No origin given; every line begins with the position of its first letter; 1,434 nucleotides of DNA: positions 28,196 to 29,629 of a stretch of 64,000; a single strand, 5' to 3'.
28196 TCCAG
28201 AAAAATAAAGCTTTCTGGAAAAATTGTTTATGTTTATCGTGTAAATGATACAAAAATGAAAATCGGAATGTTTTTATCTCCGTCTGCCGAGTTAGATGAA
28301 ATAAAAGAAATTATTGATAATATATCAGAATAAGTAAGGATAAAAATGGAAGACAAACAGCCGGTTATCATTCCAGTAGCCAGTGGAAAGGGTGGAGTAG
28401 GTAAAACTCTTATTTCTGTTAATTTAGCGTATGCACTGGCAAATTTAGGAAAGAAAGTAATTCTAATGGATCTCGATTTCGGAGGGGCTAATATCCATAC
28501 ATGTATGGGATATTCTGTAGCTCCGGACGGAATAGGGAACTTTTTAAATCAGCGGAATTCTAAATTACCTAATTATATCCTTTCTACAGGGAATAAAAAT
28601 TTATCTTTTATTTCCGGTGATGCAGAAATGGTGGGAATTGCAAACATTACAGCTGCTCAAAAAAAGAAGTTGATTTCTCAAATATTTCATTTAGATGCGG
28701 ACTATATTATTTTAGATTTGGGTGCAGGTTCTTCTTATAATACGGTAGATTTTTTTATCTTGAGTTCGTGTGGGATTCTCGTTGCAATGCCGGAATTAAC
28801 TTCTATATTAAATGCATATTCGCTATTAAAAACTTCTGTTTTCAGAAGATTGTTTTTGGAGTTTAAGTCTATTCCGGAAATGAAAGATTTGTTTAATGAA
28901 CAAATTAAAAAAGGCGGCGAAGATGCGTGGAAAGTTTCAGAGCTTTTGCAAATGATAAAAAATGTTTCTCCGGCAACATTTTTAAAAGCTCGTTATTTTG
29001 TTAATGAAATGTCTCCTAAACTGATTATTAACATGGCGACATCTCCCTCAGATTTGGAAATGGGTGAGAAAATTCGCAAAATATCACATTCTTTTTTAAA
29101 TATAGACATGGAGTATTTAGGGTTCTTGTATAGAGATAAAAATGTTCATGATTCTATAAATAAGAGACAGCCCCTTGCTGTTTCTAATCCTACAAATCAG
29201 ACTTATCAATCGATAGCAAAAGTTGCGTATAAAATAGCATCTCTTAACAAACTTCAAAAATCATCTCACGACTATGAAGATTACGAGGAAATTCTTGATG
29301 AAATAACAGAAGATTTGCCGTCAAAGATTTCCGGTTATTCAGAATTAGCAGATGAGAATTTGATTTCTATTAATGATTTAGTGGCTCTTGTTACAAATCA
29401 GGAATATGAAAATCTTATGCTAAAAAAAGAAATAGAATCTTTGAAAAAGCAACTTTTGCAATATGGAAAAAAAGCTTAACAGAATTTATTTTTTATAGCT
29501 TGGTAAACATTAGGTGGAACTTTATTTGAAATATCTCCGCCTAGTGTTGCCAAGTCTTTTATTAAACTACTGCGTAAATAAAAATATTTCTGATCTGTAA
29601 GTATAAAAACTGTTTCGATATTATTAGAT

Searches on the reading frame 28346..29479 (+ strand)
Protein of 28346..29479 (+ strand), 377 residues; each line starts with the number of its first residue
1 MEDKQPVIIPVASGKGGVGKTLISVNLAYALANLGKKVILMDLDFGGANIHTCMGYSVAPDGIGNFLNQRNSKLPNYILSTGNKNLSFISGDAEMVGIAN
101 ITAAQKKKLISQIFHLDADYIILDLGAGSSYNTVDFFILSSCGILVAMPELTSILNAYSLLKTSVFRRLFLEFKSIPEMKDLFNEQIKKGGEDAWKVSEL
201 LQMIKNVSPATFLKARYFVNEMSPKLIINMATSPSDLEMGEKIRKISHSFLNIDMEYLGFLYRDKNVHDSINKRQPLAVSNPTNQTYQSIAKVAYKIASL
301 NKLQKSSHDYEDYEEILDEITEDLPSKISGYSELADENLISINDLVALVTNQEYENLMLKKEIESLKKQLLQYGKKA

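Call 16: search_protein_families(library=pfam, proteins=[window:28346-29479:+], max_evalue=0.01)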
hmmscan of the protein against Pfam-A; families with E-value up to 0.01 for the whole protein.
window:28346-29479:+ (377 aa): 7 families
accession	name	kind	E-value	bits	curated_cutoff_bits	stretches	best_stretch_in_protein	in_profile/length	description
PF10609.15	ParA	-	7.1e-17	62.1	27.1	1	8-135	5-129/246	NUBPL iron-transfer P-loop NTPase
PF01656.29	CbiA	-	8.7e-16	58.5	25.4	1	11-276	3-124/125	CobQ/CobB/MinD/ParA nucleotide binding domain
PF13614.12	AAA_31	-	1.6e-13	51.5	27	1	8-140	3-140/177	AAA domain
PF02374.21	ArsA_ATPase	-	5.7e-06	26.2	24.3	1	12-44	6-38/305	Anion-transporting ATPase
PF09140.17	MipZ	-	7.9e-05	22.5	20.7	1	8-54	2-48/262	ATPase MipZ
PF00142.24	Fer4_NifH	-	0.00014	21.8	25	1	14-44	7-37/271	4Fe-4S iron sulfur cluster binding proteins, NifH/frxC family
PF06564.18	CBP_BcsQ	-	0.00052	20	21.3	1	15-43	10-38/234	Cellulose biosynthesis protein BcsQ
